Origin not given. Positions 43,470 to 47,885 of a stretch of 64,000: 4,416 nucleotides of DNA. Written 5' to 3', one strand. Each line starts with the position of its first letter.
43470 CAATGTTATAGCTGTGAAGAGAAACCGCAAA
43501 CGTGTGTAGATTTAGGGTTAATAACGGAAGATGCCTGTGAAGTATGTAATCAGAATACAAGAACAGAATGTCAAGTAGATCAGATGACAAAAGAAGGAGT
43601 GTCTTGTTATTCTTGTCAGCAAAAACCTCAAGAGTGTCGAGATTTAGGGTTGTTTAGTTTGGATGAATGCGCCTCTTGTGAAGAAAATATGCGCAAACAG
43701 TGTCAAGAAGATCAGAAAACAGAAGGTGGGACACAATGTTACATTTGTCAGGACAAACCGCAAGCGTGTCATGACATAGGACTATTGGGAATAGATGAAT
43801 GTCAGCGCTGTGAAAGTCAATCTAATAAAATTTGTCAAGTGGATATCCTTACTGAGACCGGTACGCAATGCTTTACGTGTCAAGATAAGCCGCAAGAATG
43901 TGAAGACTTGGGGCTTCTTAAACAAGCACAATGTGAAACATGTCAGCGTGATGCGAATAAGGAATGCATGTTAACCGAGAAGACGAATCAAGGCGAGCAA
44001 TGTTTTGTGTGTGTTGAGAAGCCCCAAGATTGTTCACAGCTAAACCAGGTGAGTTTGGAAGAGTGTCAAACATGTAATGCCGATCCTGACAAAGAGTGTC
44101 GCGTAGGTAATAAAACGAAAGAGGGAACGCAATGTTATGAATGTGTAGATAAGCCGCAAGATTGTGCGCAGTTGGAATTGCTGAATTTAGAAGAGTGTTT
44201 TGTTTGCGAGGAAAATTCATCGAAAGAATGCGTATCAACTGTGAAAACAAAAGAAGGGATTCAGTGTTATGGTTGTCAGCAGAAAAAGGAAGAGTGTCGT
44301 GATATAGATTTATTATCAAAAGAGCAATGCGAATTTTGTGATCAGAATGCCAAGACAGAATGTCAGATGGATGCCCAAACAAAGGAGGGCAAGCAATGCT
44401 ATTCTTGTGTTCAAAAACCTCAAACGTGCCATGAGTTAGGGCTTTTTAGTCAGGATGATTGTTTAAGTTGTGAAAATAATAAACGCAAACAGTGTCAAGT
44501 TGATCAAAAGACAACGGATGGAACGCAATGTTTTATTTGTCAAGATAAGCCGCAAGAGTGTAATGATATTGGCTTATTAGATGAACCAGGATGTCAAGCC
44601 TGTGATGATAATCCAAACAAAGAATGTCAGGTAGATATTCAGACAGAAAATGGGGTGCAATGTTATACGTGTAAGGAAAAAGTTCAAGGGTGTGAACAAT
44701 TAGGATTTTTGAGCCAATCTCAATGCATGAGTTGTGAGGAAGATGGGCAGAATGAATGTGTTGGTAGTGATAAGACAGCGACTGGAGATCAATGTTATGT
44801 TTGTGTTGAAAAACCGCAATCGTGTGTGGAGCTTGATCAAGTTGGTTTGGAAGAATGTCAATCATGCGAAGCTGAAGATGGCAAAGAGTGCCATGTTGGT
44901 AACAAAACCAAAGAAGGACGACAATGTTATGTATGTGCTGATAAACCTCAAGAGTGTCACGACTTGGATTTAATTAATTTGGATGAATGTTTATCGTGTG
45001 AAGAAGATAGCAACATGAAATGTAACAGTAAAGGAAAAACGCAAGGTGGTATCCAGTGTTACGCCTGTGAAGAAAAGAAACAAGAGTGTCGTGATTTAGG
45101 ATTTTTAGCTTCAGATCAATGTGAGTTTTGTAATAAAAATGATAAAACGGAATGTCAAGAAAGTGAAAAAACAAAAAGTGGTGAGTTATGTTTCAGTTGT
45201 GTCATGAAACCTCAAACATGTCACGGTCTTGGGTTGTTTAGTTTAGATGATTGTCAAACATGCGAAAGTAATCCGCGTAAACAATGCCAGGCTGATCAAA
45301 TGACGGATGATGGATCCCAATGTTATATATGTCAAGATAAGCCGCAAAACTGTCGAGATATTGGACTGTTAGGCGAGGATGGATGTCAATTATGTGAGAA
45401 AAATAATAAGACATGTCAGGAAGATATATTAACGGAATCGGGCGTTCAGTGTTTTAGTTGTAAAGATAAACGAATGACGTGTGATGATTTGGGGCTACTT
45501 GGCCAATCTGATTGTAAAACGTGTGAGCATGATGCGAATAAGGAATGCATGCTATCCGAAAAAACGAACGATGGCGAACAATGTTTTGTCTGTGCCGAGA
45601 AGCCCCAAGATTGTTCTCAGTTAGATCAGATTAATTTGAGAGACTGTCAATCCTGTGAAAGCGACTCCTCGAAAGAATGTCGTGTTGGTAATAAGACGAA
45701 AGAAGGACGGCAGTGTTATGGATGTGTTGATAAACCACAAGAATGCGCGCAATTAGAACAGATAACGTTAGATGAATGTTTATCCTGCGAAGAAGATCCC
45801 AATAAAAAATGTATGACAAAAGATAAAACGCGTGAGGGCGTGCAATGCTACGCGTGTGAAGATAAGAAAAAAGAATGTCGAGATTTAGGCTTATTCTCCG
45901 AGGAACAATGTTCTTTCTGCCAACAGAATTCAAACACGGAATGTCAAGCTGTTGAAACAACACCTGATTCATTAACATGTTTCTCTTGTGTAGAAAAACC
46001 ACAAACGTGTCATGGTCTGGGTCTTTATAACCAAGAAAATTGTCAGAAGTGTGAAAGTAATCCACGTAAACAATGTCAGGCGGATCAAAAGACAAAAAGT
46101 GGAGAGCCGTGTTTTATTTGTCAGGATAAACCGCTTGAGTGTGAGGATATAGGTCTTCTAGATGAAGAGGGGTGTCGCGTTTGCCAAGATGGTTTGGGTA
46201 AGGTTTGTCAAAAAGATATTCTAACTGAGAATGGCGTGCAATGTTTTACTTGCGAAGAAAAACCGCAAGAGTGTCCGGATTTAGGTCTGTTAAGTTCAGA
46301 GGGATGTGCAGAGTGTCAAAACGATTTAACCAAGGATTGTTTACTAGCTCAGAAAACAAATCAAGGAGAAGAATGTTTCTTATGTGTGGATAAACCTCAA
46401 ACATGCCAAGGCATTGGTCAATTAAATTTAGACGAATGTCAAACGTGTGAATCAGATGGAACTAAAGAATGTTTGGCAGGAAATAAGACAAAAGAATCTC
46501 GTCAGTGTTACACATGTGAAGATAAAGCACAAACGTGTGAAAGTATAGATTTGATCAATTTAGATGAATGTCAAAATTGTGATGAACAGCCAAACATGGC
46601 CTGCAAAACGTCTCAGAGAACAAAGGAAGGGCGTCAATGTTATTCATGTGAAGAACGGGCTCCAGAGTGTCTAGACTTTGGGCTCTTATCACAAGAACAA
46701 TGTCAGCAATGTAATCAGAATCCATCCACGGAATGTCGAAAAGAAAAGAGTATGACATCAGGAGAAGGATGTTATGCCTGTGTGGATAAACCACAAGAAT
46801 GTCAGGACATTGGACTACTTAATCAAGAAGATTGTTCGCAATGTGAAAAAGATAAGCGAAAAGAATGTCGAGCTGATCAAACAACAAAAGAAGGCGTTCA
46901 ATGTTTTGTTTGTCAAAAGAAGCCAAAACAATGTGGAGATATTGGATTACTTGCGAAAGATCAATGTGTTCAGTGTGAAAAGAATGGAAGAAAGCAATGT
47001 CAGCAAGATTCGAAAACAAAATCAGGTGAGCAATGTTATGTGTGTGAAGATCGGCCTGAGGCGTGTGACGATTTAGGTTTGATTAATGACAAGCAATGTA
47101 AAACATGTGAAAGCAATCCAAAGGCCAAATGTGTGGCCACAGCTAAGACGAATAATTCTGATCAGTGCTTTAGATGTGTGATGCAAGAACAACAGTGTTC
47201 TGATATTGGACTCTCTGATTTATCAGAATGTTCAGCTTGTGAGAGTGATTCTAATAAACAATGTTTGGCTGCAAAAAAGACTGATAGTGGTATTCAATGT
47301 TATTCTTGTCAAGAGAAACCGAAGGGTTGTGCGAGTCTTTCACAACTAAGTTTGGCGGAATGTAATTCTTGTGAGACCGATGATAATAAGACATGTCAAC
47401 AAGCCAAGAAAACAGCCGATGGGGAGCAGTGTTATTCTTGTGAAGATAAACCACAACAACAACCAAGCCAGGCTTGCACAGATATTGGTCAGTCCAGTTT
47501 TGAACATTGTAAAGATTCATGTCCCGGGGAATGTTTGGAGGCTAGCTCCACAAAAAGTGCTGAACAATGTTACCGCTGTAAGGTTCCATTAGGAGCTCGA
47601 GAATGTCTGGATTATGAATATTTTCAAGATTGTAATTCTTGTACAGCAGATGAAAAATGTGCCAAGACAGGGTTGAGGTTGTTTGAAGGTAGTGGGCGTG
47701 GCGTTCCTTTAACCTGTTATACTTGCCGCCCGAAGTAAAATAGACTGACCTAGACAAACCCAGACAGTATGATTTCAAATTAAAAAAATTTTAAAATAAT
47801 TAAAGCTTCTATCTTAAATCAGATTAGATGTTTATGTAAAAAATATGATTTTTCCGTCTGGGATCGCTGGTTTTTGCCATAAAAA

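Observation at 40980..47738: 2252-aa surface lipoprotein made of ~45 tandem six-cysteine 44-aa modules with no recognisable family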

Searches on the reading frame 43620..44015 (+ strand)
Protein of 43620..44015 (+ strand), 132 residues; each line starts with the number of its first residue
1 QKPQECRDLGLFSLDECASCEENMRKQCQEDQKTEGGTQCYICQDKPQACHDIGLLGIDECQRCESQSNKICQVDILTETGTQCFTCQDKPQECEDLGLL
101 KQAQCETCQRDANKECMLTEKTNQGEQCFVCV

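Call 25: predict_structure(alignment_id=A3)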
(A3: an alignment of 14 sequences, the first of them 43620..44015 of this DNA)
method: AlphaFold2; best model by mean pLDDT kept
length: 132 residues; sequences in the alignment: 14
mean_pLDDT: 92.1   pTM: 0.55
mean pLDDT of the five models: 92.1, 90.6, 90.1, 89.1, 86.5
residues with pLDDT >= 90: 109; 70-90: 22; 50-70: 1; < 50: 0
segments of 3 or more residues with pLDDT < 50: none
pLDDT, mean of each block of 10 residues (from residue 1): 87 93 89 95 88 91 94 90 93 94 93 95 95 94
secondary structure, 60 per line:
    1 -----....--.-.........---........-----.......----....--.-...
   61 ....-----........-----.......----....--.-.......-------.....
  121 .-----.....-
elements in order: H6-9 H14-22 E26-33 E39-45 H50-53 H58-64 E70-77 E83-89 H94-97 H102-108 E116-121 E127-131

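Call 27: fold_search(model_id=the predicted structure, library=pdb)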
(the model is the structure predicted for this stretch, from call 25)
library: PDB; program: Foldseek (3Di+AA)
matches with E <= 10: 48; with E <= 0.001: 0
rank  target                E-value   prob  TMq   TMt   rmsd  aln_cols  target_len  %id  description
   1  4wiw_D                1.7e+00  0.08  0.14  0.06  13.2        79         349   11  Crystal structure of C-terminal domain of putative chitinase from Desulfitobacterium hafniense DCB-2 (released 2014-10-08)
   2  8cli_A                2.4e+00  0.04  0.18  0.06  22.4       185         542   10  TFIIIC TauB-DNA monomer (released 2023-06-21)
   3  9vp8                  3.9e+00  0.03  0.17  0.18  22.2       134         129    8  Crystal structure of YdjB from Salmonella enterica subsp. enterica serovar Typhi (released 2025-10-22)
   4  1yrk_A                4.3e+00  0.02  0.12  0.12  12.9        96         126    8  The C2 Domain of PKC<delta> is a new Phospho-Tyrosine Binding Domain (released 2005-07-26)
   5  8cll_A                4.6e+00  0.04  0.18  0.10  11.3       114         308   13  Structural insights into human TFIIIC promoter recognition (released 2023-06-21)
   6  6vu7_B                4.6e+00  0.03  0.17  0.17  17.7       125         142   12  Crystal structure of YbjN, a putative transcription regulator from E. coli (released 2020-03-11)
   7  3c1n_D                4.9e+00  0.02  0.16  0.06  22.9       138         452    9  Crystal Structure of Allosteric Inhibition Threonine-sensitive Aspartokinase from Methanococcus jannaschii with L-thre (released 2008-03-25)
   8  9qks_C                5.2e+00  0.02  0.18  0.13  19.7       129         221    9  B subtilis Type VIIb Core Unit (T7bCU) + DUF (released 2025-11-26)
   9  7vkl_A                5.2e+00  0.01  0.15  0.13  23.7       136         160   10  Crystal structure of MmIMP3-KH12 in complex with zipcode RNA (released 2022-10-05)
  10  4i98_B                5.5e+00  0.04  0.17  0.14  12.7       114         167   13  Crystal structure of the complex between ScpA(residues 1-160)-ScpB(residues 1-183) (released 2013-01-30)
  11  1j4w_A                5.5e+00  0.02  0.17  0.15  18.3       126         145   10  COMPLEX OF THE KH3 and KH4 DOMAINS OF FBP WITH A SINGLE_STRANDED 29mer DNA OLIGONUCLEOTIDE FROM THE FUSE ELEMENT OF TH (released 2002-03-06)
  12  3ou6_C                6.1e+00  0.04  0.17  0.12  12.9        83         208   12  DhpI-SAM complex (released 2010-10-27)
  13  5fr7_A                6.1e+00  0.03  0.18  0.16  20.2       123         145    8  Erwinia amylovora AmyR amylovoran repressor, a member of the YbjN protein family (released 2017-01-18)
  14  2ykp_C                6.1e+00  0.01  0.14  0.10  18.3       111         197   10  Structure of the human LINE-1 ORF1p trimer (released 2011-08-10)
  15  2pr8_A                6.5e+00  0.08  0.19  0.15   4.0        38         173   16  crystal structure of aminoglycoside N-acetyltransferase AAC(6')-Ib11 (released 2008-04-08)
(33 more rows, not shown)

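Call 77: search_protein_families(library=pfam, proteins=[window:43620-44015:+], max_evalue=10)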
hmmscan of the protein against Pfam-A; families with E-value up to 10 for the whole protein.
window:43620-44015:+ (132 aa): 0 families

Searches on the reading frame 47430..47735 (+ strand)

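Call 77: search_protein_families(library=pfam, proteins=[window:47430-47735:+], max_evalue=10)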
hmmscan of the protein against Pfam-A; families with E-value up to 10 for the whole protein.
window:47430-47735:+ (102 aa): 1 family
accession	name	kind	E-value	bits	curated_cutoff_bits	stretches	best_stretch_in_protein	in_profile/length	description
PF02467.21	Whib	-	0.59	11.2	23.6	1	14-62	5-43/65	Transcription factor WhiB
